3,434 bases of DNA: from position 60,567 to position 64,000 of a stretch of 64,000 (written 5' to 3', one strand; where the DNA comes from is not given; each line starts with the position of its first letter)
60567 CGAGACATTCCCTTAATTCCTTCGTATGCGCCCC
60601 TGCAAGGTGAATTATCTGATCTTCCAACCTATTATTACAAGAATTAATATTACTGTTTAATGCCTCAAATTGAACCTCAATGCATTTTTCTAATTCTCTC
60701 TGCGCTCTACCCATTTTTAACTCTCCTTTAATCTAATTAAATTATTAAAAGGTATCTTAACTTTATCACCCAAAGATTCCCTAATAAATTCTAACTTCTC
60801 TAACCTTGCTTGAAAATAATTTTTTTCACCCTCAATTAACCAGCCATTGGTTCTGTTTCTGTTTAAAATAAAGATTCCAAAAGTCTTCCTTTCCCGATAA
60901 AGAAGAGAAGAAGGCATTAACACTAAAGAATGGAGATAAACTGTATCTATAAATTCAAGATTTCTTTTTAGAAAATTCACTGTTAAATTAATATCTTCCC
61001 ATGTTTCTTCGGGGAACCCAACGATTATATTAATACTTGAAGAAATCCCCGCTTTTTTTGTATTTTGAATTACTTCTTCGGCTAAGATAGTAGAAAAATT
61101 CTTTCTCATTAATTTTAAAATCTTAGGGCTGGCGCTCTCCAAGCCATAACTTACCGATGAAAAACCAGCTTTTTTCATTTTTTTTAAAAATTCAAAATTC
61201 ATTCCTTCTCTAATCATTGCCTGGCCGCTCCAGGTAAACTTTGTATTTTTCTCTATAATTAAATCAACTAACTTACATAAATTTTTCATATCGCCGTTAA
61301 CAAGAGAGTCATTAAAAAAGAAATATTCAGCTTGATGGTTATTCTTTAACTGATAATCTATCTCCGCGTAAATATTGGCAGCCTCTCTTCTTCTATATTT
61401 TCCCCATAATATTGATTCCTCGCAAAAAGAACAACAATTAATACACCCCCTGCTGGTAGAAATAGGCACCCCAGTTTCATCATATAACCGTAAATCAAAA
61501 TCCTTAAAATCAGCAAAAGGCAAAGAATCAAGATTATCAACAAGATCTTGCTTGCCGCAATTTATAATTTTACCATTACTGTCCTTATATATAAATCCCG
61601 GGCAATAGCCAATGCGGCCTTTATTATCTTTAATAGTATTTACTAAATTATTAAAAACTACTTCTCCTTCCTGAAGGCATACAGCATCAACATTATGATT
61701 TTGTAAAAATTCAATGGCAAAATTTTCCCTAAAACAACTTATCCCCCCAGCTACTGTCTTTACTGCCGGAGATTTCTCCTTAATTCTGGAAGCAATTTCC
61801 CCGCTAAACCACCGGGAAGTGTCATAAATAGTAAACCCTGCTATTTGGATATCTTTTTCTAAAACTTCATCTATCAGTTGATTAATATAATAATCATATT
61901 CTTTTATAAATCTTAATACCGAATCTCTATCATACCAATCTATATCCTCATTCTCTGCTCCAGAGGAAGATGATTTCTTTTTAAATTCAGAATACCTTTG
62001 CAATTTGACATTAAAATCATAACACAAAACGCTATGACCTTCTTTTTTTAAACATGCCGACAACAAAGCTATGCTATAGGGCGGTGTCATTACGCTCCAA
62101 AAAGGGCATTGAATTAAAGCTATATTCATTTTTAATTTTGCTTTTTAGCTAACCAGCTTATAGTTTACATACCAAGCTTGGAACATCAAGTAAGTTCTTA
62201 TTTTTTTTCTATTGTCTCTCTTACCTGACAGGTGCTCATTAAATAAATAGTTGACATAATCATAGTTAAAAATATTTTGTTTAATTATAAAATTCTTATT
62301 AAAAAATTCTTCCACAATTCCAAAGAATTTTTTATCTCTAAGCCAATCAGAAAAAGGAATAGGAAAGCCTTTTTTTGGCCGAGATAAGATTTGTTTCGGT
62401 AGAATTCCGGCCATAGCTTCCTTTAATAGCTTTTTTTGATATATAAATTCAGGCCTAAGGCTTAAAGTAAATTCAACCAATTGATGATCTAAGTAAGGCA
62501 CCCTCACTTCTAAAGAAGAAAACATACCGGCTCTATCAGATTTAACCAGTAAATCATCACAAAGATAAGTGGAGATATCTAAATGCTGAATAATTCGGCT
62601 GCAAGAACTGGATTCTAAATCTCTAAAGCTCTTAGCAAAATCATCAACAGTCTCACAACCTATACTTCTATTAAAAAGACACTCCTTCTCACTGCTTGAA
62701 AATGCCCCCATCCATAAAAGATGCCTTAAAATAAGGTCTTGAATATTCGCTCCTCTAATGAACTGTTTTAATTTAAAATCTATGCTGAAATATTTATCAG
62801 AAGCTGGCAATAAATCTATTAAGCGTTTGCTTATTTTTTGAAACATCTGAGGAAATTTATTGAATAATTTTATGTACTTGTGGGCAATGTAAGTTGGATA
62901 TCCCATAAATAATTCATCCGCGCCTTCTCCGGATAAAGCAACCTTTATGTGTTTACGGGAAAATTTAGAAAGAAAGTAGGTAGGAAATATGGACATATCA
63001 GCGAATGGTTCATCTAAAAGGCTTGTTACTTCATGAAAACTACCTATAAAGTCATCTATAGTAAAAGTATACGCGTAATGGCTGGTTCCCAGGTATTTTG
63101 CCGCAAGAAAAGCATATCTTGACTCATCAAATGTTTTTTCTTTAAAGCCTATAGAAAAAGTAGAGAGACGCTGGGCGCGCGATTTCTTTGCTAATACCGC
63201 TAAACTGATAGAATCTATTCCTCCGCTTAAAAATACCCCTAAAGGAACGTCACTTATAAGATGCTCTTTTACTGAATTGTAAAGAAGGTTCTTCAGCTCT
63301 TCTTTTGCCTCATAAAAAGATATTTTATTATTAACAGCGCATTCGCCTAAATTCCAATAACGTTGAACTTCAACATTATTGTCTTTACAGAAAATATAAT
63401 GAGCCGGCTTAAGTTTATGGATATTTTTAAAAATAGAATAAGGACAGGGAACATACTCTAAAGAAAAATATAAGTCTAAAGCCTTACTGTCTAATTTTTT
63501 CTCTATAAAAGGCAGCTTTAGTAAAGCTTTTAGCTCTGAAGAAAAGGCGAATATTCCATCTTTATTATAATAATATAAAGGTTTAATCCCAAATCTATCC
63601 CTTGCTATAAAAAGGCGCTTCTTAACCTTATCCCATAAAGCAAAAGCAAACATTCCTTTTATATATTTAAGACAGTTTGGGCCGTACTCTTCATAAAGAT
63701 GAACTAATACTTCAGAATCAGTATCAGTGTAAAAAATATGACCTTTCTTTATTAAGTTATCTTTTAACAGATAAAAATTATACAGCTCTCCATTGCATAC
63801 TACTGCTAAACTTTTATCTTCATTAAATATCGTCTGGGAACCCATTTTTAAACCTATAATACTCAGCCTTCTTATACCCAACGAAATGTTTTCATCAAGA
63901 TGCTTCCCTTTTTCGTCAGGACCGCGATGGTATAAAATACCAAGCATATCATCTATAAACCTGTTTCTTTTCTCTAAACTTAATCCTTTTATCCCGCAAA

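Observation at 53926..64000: Second compact modification operon: AsnB + 2 B12-rSAM + 2 SPASM-rSAM + methyltransferase + GT2 + two paralogous tandem-repeat proteins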

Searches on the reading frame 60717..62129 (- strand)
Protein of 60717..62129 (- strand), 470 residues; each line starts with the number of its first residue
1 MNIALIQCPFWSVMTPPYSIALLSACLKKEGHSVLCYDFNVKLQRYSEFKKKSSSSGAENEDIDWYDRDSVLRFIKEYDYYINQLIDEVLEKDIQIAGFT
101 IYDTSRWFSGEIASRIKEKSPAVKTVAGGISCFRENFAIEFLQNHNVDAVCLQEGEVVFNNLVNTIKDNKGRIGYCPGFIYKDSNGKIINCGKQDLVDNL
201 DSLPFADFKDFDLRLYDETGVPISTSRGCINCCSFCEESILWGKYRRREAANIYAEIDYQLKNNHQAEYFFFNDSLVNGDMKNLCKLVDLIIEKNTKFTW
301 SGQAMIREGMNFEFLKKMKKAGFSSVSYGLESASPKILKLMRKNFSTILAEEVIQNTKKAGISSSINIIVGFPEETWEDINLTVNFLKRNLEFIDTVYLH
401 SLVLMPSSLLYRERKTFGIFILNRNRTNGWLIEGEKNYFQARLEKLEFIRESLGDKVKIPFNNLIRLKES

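Call 5: search_protein_families(library=pfam, proteins=[window:60717-62129:-], max_evalue=0.01)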
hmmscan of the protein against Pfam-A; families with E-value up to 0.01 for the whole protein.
window:60717-62129:- (470 aa): 2 families
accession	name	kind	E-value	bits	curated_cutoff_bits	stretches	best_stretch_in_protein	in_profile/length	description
PF04055.27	Radical_SAM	-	9.2e-19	68.7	29.5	1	223-387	1-166/166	Radical SAM superfamily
PF02310.24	B12-binding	-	5e-08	33.2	32.1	1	83-162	41-120/121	B12 binding domain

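Call 6: search_protein_families(library=ncbifam, proteins=[window:60717-62129:-], max_evalue=0.01)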
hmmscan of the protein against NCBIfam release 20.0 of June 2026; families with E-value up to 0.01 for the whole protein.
window:60717-62129:- (470 aa): 31 families (the best 25 are shown)
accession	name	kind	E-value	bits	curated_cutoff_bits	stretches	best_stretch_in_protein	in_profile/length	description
TIGR03975.1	rSAM_ocin_1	subfamily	6.2e-41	140.6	281.85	1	71-419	106-459/606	RiPP maturation radical SAM C-methyltransferase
NF050148.1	rSAM_ApyD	equivalog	3.3e-30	105.1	750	1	58-434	37-413/645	RiPP biosynthesis radical SAM protein ApyD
TIGR03471.1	HpnJ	equivalog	2.3e-29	102.6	577.6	1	111-420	86-393/472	hopanoid biosynthesis associated radical SAM protein HpnJ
TIGR04479.1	bcpD_PhpK_rSAM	subfamily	7.1e-27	93.9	600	1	110-390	128-409/504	PhpK family radical SAM P-methyltransferase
TIGR04072.2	rSAM_ladder_B12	equivalog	8.8e-26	90.5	360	1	206-394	164-353/443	lipid biosynthesis B12-binding/radical SAM protein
TIGR02026.1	BchE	equivalog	1.4e-25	90.1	481.35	1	95-385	65-360/497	magnesium-protoporphyrin IX monomethyl ester anaerobic oxidative cyclase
TIGR04013.1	B12_SAM_MJ_1487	hypoth_equivalog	1.2e-21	77.1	251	1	84-411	36-354/382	TIGR04013 family B12-binding domain/radical SAM domain-containing protein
TIGR04014.1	B12_SAM_MJ_0865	equivalog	8.8e-21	74.2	360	1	111-401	59-345/434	methyl-coenzyme M reductase glutamine C-methyltransferase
TIGR04385.1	B12_rSAM_cofa1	equivalog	5.5e-18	65.4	450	1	116-391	93-365/438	B12 lower ligand biosynthesis radical SAM protein BzaD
NF038361.1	rSAM_Sden_1168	equivalog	1.2e-17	63.7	575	1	87-393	134-453/560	Sden_1168 family B12-binding radical SAM P-methyltransferase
NF033712.0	B12_rSAM_KedN5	subfamily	3.6e-17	61.8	700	1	87-423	55-400/624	KedN5 family methylcobalamin-dependent radical SAM C-methyltransferase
TIGR00089.1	TIGR00089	subfamily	4.6e-13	48.7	251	1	216-389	136-317/429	MiaB/RimO family radical SAM methylthiotransferase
TIGR04367.1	HpnR_B12_rSAM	equivalog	2.7e-11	42.7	650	1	111-371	79-334/490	hopanoid C-3 methylase HpnR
TIGR04190.1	B12_SAM_Ta0216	equivalog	7e-11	41.4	500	1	111-424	98-436/554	TIGR04190 family B12-binding domain/radical SAM domain protein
TIGR01579.1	MiaB-like-C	equivalog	1.2e-10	41.2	357.05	1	160-393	101-320/416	tRNA (N(6)-L-threonylcarbamoyladenosine(37)-C(2))-methylthiotransferase MtaB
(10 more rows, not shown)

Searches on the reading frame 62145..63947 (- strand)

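Call 5: search_protein_families(library=pfam, proteins=[window:62145-63947:-], max_evalue=0.01)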
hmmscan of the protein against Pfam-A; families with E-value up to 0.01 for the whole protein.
window:62145-63947:- (600 aa): 5 families
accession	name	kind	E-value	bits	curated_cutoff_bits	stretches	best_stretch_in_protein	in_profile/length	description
PF00733.27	Asn_synthase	-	9.1e-89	299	21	1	217-593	1-353/354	Asparagine synthase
PF13537.11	GATase_7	-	2.7e-42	144.1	25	1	26-143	2-122/123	Glutamine amidotransferase domain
PF13522.11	GATase_6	-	1.2e-33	116.3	27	1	10-138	1-130/130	Glutamine amidotransferase domain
PF12481.13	DUF3700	-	0.00078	19.4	27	1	92-140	125-174/228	Aluminium induced protein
PF02540.23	NAD_synthase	-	0.0098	15.5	21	0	216-352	3-139/242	NAD synthase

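Call 6: search_protein_families(library=ncbifam, proteins=[window:62145-63947:-], max_evalue=0.01)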
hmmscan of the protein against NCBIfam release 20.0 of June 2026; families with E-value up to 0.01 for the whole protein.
window:62145-63947:- (600 aa): 10 families
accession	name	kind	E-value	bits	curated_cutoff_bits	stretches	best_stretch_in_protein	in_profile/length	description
TIGR03108.1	eps_aminotran_1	hypoth_equivalog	7.2e-146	487.4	816.9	1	3-591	26-623/628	XrtA/PEP-CTERM system amidotransferase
TIGR01536.1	asn_synth_AEB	equivalog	7.5e-139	464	267.1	1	1-528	23-517/517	asparagine synthase (glutamine-hydrolyzing)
TIGR03104.1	trio_amidotrans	equivalog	1.6e-103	347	570.1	2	3-355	25-385/589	N-acetylglutaminylglutamine amidotransferase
NF006949.0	PRK09431.1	equivalog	8.9e-89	298.5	499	3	3-144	26-167/554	asparagine synthase B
NF033535.1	lass_lactam_cya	exception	1e-65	222.6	525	2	1-422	23-451/668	lasso peptide isopeptide bond-forming cyclase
NF033561.1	macrolact_Ik_Al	subfamily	2.9e-16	59.2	300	1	106-355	87-339/561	albusnodin/ikarugamycin family macrolactam cyclase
TIGR01135.1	glmS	equivalog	1e-09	37.5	418.05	1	43-144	90-199/607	glutamine--fructose-6-phosphate transaminase (isomerizing)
NF001484.0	PRK00331.1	subfamily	1.3e-09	37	381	1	42-144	90-200/601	isomerizing glutamine--fructose-6-phosphate transaminase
TIGR01134.1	purF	equivalog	6.7e-09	35.6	350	1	15-142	60-199/432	amidophosphoribosyltransferase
TIGR00552.1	nadE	equivalog_domain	0.0007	18.9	63.65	1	212-259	3-48/251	NAD(+) synthase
